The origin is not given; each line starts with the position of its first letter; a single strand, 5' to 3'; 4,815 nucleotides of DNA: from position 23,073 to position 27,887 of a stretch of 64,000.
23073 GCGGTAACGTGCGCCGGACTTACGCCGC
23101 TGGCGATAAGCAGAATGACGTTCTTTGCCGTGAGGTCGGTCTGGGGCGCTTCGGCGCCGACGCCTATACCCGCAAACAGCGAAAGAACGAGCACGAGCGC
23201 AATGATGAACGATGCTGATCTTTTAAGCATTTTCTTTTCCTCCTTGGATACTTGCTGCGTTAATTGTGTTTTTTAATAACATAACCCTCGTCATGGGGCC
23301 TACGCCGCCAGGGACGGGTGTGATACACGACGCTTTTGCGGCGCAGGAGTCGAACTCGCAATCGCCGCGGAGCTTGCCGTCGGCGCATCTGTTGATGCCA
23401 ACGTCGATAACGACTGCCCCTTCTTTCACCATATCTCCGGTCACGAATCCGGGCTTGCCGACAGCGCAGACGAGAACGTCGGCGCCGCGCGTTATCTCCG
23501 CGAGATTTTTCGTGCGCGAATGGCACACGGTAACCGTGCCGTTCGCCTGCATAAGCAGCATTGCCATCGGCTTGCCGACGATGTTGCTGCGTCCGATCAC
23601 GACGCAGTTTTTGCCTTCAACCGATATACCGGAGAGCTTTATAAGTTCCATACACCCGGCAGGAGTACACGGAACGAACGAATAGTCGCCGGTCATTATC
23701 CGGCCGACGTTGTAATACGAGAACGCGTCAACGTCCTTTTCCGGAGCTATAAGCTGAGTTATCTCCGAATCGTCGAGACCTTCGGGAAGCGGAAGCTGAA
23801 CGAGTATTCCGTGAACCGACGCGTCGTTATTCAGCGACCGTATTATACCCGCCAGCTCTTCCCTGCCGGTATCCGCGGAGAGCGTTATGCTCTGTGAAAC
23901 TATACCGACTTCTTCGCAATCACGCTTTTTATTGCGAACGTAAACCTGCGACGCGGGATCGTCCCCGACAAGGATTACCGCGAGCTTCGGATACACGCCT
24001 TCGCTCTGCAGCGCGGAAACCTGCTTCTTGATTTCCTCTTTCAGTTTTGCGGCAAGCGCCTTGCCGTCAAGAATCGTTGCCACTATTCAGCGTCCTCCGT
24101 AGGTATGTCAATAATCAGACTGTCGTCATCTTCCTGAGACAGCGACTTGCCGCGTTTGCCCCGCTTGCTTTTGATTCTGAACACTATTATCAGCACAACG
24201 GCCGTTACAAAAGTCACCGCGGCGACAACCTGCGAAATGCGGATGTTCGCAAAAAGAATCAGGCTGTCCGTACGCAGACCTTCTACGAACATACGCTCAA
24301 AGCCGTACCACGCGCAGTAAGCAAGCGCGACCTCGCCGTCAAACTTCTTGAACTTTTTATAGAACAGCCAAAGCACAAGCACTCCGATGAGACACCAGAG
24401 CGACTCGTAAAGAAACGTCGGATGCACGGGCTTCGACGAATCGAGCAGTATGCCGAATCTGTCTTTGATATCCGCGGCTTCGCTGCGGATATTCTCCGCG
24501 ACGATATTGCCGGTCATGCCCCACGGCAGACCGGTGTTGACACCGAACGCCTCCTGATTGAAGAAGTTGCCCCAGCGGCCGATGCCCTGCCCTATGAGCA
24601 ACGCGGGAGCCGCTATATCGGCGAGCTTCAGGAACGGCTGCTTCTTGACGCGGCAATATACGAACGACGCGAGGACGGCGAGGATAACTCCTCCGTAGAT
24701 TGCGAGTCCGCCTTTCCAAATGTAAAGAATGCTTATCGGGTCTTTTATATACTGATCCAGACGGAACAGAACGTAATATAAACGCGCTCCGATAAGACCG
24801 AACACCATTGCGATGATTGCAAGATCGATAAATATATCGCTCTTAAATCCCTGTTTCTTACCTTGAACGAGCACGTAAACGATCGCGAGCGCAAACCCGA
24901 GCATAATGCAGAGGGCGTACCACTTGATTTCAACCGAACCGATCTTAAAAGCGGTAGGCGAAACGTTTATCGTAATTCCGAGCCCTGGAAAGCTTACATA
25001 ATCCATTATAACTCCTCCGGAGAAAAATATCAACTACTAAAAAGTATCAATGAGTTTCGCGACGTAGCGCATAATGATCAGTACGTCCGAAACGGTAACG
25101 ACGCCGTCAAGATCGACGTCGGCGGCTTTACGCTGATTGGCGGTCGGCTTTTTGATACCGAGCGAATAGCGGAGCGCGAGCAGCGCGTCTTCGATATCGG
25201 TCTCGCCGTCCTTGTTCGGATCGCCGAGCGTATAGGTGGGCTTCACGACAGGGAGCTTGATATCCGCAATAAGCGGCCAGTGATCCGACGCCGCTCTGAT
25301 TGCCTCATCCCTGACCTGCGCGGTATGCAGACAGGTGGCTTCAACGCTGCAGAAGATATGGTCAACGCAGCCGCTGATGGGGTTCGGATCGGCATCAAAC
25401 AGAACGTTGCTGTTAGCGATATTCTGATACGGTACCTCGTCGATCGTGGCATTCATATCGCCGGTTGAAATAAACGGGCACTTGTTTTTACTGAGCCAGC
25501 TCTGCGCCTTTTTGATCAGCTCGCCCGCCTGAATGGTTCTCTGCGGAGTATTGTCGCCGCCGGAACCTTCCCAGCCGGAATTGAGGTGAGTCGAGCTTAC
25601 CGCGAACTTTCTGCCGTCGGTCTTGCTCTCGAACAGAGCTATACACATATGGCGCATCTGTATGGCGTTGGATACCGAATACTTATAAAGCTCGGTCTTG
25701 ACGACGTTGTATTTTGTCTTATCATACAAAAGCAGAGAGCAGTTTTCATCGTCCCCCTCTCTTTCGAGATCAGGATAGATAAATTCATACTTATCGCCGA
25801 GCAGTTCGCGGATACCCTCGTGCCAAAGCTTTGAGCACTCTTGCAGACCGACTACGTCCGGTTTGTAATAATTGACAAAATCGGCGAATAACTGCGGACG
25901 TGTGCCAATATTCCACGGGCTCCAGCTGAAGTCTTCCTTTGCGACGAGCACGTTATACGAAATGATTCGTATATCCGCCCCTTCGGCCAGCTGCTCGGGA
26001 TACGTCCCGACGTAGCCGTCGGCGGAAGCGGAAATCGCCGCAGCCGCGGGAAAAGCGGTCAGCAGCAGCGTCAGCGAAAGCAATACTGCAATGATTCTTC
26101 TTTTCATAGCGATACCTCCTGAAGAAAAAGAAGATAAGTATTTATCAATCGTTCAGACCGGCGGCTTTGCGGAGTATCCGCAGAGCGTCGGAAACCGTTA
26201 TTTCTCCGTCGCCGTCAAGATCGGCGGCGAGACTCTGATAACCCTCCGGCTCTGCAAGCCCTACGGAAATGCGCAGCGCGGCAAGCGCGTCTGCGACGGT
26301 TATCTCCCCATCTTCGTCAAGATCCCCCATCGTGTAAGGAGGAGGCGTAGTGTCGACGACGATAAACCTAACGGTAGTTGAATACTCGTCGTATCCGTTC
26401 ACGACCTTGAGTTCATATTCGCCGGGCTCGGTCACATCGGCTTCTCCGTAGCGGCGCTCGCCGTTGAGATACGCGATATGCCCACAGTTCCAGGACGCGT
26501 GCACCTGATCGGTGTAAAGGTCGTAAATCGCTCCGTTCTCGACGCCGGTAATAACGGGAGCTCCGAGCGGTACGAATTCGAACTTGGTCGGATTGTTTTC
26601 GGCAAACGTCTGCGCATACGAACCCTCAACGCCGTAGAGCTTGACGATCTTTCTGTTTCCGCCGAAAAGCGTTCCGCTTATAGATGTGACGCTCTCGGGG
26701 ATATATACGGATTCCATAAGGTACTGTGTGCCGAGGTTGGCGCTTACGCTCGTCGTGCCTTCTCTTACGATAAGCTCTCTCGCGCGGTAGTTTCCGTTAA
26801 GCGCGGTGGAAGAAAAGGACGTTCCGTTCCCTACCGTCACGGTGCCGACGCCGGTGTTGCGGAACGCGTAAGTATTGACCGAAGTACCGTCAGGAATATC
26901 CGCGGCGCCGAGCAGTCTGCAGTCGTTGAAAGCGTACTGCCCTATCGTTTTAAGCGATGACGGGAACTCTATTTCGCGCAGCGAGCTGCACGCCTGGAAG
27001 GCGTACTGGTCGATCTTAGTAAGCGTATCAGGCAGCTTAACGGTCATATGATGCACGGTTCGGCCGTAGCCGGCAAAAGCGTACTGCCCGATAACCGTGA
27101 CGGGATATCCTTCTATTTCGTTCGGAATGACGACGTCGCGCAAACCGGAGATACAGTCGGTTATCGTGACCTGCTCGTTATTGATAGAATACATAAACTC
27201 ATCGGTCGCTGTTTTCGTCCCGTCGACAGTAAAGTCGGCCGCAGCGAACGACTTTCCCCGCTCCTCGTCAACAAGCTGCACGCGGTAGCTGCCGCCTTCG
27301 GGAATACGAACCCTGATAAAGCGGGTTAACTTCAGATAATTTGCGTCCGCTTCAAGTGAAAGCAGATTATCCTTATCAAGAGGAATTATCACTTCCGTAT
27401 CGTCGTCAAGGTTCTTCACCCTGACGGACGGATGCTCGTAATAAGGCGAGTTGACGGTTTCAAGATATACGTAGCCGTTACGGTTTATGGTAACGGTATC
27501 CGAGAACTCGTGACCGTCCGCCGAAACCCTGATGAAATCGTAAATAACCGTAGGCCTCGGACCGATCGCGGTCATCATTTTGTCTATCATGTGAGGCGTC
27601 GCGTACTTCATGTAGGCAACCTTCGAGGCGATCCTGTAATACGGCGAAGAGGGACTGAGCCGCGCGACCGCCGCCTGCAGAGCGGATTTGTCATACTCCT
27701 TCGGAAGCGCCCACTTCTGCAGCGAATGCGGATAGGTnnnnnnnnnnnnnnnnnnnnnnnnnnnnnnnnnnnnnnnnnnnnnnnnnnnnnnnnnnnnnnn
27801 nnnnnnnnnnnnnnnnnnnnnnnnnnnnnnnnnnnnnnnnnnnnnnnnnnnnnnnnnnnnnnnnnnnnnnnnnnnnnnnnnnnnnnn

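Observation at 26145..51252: Four giant secreted paralogues share one unusual module order: lectin - GH16 - WD40/PD40 propeller - BspA-LRR - dockerin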

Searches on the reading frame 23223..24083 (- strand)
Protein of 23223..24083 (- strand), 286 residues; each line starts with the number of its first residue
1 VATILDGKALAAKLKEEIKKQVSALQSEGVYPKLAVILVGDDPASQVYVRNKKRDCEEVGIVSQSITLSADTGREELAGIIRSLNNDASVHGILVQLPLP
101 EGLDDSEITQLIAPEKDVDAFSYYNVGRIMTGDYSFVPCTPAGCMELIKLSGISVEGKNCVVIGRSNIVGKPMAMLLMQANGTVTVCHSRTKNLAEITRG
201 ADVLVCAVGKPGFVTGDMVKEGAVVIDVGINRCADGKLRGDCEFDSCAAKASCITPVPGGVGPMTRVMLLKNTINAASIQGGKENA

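Call 4: search_protein_families(library=pfam, proteins=[window:23223-24083:-], max_evalue=0.01)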
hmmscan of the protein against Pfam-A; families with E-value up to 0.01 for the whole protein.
window:23223-24083:- (286 aa): 3 families
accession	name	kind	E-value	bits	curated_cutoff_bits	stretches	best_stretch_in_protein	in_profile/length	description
PF02882.25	THF_DHG_CYH_C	-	2.5e-70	235.3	27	1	124-278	3-157/160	Tetrahydrofolate dehydrogenase/cyclohydrolase, NAD(P)-binding domain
PF00763.28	THF_DHG_CYH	-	4.4e-44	149.9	32.8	1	5-119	1-115/115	Tetrahydrofolate dehydrogenase/cyclohydrolase, catalytic domain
PF01262.27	AlaDh_PNT_C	-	0.0039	17.1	23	1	181-231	72-131/214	Alanine dehydrogenase/PNT, C-terminal domain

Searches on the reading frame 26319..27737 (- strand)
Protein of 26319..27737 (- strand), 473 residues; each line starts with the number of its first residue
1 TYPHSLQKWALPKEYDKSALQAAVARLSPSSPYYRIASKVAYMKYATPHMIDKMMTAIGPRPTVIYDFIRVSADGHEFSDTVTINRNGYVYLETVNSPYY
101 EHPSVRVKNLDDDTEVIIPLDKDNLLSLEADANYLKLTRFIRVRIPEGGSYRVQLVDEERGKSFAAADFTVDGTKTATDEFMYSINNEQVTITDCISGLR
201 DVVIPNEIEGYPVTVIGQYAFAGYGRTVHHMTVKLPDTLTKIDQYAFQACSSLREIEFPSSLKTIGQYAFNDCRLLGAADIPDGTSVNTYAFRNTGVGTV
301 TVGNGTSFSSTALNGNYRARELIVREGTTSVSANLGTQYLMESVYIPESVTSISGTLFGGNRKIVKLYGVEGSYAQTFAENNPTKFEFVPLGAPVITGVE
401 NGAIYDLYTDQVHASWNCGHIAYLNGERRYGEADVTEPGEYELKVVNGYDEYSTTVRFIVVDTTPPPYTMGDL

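Call 38: predict_structure(alignment_id=A3)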
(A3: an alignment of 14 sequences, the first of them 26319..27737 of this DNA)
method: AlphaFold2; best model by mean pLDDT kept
length: 473 residues; sequences in the alignment: 14
mean_pLDDT: 84.6   pTM: 0.61
mean pLDDT of the five models: 84.6, 83.6, 81.6, 81.6, 79.6
residues with pLDDT >= 90: 173; 70-90: 254; 50-70: 35; < 50: 11
segments of 3 or more residues with pLDDT < 50: 1-9
pLDDT, mean of each block of 10 residues (from residue 1): 41 79 88 90 83 78 73 90 90 87 90 92 86 82 92 90 90 81 90 86 89 96 78 93 95 89 95 87 91 87 83 75 87 82 89 84 88 91 90 79 91 74 80 87 76 82 72 51
secondary structure, 60 per line:
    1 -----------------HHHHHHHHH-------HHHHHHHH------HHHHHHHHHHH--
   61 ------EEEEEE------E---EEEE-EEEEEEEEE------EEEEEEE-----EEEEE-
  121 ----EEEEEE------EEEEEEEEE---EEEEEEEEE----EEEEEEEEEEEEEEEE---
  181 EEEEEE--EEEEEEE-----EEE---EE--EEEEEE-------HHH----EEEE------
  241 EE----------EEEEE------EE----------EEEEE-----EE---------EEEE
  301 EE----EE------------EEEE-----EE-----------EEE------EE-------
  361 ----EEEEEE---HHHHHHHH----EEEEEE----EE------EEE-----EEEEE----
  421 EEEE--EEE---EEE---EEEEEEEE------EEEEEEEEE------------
elements in order: H18-26 H34-41 H48-58 E67-72 E83-86 E88-96 E103-109 E115-119 E125-130 E137-145 E149-157 E162-177 E181-186 E189-195 E201-203 E211-216 E231-234 E253-257 E276-280 E297-302 E321-324 E343-345 E365-370 H374-381 E386-391 E404-406 E412-416 E421-424 E427-429 E433-435 E439-446 E453-461

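Call 42: fold_search(model_id=the predicted structure, library=pdb)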
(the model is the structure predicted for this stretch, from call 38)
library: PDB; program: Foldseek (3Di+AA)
matches with E <= 10: 1979; with E <= 0.001: 9
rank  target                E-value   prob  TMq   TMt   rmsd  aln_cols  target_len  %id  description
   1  4fs7                  1.1e-07  1.00  0.19  0.23  19.7       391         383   14  Crystal structure of a leucine-rich repeat protein (BACOVA_04585) from Bacteroides ovatus ATCC 8483 at 1.19 A resolution (released 2012-09-19)
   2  6mlx_B                1.0e-06  1.00  0.31  0.64   7.6       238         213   21  Crystal structure of T. pallidum Leucine Rich Repeat protein (TpLRR) (released 2019-07-17)
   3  4fd0                  1.2e-06  1.00  0.20  0.23  15.1       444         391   14  Crystal structure of a putative cell surface protein (BACCAC_03700) from Bacteroides caccae ATCC 43185 at 2.07 A resolut (released 2012-07-25)
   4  6mlx_A                6.0e-06  1.00  0.31  0.64   7.7       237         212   21  Crystal structure of T. pallidum Leucine Rich Repeat protein (TpLRR) (released 2019-07-17)
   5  6mlx_C                2.4e-05  1.00  0.31  0.64   8.1       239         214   20  Crystal structure of T. pallidum Leucine Rich Repeat protein (TpLRR) (released 2019-07-17)
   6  4cp6                  5.4e-05  1.00  0.25  0.28  16.5       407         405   13  The Crystal structure of Pneumococcal vaccine antigen PcpA (released 2015-02-25)
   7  4oju_D                4.1e-04  1.00  0.21  0.68   3.0       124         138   27  Crystal structure of a leucine-rich repeat protein (BACCAP_00569) from Bacteroides capillosus ATCC 29799 at 2.00 A res (released 2014-06-18)
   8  4oju_A                4.3e-04  1.00  0.21  0.67   2.4       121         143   28  Crystal structure of a leucine-rich repeat protein (BACCAP_00569) from Bacteroides capillosus ATCC 29799 at 2.00 A res (released 2014-06-18)
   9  4oju_B                6.3e-04  1.00  0.21  0.68   2.4       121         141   28  Crystal structure of a leucine-rich repeat protein (BACCAP_00569) from Bacteroides capillosus ATCC 29799 at 2.00 A res (released 2014-06-18)
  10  8gy5_P                1.4e-03  1.00  0.15  0.42   6.3       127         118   11  High-resolution structure of the cemiplimab Fab in complex with PD-1 (released 2023-10-04)
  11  5t98_A                1.5e-03  0.54  0.13  0.09  19.4       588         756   11  Crystal structure of BuGH2Awt (released 2017-09-13)
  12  4h09_D                1.9e-03  1.00  0.22  0.27  15.6       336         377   15  Crystal structure of a leucine-rich repeat protein (EUBVEN_01088) from Eubacterium ventriosum ATCC 27560 at 2.50 A res (released 2012-10-10)
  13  5l8l_B                2.5e-03  1.00  0.17  0.52   5.5       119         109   15  Aurora-A kinase domain in complex with vNAR-D01 (crystal form 1) (released 2016-07-20)
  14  8as0_L                2.7e-03  1.00  0.15  0.43   5.7       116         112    9  PD-1 extracellular domain in complex with Fab fragment from D12 antibody (released 2022-11-23)
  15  5t99_A                3.0e-03  0.35  0.12  0.09  19.9       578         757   11  Crystal structure of BuGH2Awt in complex with Galactoisofagomine (released 2017-09-13)
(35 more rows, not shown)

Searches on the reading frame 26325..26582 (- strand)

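Call 15: search_protein_families(library=pfam, proteins=[window:26325-26582:-], max_evalue=10)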
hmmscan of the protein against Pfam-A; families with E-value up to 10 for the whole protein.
seq(86 aa): 1 family
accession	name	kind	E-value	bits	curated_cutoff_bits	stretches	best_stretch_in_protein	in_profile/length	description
PF06832.18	BiPBP_C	-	0.097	13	26.8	1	7-25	10-28/90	Penicillin-Binding Protein C-terminus Family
